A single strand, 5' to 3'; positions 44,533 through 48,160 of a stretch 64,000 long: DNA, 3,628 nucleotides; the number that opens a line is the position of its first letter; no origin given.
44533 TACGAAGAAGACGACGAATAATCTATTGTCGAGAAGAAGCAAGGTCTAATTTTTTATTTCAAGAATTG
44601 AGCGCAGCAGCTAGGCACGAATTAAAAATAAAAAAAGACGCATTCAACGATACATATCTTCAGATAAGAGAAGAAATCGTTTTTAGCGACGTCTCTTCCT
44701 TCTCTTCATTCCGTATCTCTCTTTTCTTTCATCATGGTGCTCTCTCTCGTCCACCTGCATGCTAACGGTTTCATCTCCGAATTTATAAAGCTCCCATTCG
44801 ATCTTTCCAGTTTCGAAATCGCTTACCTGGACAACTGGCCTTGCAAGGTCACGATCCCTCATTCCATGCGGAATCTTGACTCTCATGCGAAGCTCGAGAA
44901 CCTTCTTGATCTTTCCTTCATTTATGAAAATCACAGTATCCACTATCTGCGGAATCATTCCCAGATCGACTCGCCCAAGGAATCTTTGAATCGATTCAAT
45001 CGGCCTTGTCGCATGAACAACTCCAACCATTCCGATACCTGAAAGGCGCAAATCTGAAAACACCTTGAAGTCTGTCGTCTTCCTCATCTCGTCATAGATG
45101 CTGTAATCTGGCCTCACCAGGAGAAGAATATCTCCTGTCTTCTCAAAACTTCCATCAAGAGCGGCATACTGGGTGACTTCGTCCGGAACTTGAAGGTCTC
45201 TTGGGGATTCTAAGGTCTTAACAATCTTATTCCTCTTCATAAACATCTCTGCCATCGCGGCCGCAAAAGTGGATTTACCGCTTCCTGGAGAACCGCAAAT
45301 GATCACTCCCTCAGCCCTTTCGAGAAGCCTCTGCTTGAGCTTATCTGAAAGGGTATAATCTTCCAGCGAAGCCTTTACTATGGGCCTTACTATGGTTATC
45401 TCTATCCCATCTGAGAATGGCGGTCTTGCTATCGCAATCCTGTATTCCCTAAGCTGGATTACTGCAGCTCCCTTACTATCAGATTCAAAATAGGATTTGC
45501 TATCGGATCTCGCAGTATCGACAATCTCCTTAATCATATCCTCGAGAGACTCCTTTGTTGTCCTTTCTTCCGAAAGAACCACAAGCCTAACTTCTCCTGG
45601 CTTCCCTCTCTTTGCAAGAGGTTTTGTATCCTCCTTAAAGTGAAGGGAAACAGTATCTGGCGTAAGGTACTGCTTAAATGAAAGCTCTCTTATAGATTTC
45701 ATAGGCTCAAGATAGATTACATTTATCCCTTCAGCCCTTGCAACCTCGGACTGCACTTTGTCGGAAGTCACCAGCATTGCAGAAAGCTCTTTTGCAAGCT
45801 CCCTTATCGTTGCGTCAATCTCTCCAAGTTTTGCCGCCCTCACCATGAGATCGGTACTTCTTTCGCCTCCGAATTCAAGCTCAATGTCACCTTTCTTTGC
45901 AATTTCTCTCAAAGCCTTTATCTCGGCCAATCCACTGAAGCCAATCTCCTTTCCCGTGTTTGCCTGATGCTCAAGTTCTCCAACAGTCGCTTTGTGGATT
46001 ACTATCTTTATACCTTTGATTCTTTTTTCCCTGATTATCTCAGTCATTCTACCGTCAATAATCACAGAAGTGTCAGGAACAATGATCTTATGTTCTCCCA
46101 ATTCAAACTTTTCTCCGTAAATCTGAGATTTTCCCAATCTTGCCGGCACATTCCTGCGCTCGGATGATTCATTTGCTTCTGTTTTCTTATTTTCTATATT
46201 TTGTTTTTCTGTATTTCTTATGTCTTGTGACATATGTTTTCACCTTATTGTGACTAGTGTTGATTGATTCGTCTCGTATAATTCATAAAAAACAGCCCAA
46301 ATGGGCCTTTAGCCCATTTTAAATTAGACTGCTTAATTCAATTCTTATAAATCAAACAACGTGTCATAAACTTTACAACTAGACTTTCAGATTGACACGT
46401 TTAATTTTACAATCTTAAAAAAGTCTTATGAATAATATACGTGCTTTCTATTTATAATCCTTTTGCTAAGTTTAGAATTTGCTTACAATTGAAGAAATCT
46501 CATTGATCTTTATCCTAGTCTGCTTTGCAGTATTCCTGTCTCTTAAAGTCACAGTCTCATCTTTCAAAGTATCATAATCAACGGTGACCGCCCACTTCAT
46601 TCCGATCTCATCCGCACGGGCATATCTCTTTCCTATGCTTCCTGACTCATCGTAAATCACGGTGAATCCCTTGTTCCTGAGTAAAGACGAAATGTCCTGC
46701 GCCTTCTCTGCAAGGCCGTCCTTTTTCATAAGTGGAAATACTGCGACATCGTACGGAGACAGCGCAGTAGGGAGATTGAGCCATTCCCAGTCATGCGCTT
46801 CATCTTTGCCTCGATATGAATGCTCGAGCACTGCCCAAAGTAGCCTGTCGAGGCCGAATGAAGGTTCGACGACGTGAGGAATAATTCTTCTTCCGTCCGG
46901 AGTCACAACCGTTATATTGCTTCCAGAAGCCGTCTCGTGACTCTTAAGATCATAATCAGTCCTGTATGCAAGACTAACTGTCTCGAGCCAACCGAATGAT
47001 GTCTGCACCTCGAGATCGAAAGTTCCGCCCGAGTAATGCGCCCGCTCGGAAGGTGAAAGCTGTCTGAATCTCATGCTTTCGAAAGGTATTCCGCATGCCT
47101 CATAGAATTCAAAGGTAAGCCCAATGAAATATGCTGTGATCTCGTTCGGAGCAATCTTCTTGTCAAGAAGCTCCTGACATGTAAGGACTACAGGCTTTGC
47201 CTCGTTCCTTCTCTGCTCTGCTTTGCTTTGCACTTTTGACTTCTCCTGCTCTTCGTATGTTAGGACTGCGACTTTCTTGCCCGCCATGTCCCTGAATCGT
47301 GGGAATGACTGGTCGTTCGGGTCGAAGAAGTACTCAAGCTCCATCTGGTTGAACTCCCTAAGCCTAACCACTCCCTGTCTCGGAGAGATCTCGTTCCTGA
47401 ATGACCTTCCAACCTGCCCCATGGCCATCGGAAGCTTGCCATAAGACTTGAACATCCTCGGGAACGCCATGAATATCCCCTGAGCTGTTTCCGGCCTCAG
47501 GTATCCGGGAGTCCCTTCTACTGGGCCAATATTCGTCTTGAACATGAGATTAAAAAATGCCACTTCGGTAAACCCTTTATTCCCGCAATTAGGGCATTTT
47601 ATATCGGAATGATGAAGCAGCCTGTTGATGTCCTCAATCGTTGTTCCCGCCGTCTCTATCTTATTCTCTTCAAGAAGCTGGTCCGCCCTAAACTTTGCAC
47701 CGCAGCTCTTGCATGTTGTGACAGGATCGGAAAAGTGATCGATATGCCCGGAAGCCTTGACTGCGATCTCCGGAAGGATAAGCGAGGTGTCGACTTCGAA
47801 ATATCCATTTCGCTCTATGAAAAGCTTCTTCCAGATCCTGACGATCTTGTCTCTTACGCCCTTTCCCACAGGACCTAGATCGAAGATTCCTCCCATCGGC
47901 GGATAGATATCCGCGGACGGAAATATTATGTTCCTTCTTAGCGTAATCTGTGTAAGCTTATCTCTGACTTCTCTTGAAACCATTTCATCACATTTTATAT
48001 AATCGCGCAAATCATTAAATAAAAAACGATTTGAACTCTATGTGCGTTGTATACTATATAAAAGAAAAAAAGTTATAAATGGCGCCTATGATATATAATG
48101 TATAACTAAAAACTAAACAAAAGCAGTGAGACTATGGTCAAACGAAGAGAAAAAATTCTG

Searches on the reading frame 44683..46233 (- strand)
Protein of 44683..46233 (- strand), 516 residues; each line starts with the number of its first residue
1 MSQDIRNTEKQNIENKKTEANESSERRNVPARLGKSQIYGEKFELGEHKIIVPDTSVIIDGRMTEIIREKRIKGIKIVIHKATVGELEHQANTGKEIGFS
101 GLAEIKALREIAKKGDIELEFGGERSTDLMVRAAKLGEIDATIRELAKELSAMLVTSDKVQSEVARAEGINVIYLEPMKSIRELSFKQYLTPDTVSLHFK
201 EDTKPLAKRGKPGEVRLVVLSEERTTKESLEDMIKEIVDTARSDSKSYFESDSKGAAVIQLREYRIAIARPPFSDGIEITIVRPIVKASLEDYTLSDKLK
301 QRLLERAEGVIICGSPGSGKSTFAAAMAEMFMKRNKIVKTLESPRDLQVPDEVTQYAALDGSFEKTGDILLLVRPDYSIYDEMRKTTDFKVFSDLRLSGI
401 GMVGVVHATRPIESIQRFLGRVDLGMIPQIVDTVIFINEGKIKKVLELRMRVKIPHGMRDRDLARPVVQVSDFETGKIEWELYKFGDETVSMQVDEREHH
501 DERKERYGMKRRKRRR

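Call 27: search_protein_families(library=pfam, proteins=[window:44683-46233:-], max_evalue=0.00001)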
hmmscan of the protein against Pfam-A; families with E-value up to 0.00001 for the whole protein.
window:44683-46233:- (516 aa): 1 family
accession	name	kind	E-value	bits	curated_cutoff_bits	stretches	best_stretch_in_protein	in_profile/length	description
PF01850.27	PIN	-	7.7e-10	39.9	23.6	1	51-166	1-119/120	PIN domain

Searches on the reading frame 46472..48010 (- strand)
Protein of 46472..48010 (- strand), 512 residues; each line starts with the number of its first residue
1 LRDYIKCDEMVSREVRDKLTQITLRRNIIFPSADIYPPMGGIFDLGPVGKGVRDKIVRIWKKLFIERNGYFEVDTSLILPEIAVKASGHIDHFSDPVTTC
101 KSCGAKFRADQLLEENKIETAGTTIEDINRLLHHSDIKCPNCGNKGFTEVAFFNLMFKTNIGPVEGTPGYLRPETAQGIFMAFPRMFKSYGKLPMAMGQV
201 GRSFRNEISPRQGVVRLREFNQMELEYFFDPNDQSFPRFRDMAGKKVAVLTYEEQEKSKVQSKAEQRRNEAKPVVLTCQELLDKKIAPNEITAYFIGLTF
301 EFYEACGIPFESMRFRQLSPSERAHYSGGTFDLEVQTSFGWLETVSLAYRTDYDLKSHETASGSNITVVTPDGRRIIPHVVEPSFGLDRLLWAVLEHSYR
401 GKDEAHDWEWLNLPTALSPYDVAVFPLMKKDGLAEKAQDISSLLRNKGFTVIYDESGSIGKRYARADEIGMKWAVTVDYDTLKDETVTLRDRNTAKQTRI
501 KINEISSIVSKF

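Call 27: search_protein_families(library=pfam, proteins=[window:46472-48010:-], max_evalue=0.00001)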
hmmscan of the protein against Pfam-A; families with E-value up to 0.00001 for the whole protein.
window:46472-48010:- (512 aa): 2 families
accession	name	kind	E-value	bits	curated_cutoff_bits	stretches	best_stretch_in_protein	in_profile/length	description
PF03129.25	HGTP_anticodon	-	3.7e-21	75.5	21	1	421-511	1-93/94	Anticodon binding domain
PF00587.30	tRNA-synt_2b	-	1.4e-11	45.2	29.3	1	170-397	12-178/179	tRNA synthetase class II core domain (G, H, P, S and T)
